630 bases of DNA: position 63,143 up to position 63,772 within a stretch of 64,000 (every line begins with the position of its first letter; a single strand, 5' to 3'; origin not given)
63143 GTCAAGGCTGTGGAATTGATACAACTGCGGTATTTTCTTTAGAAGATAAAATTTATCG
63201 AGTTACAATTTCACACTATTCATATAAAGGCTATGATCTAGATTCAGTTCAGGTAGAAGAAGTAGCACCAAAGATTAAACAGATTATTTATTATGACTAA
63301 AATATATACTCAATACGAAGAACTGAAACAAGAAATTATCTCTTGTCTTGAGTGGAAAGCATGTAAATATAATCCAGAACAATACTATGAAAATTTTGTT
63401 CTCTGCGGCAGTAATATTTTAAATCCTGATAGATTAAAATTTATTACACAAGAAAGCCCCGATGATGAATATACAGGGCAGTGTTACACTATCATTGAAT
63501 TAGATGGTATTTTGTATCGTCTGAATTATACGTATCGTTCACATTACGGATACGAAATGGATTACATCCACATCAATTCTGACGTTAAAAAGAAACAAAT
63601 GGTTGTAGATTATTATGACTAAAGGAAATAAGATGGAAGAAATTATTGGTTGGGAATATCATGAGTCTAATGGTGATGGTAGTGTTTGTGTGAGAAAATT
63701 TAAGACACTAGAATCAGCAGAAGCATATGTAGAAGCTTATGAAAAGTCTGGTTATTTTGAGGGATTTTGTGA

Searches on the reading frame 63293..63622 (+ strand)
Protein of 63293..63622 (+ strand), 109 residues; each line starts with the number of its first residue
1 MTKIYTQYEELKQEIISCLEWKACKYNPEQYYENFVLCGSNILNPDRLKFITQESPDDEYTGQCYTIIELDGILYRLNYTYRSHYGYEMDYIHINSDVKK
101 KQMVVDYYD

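Call 100: find_encoding_contigs(protein=window:63293-63622:+, flank=10000, max_places=3)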
Protein window:63293-63622:+ (109 aa): no gene with exactly this product is on record in the collection.
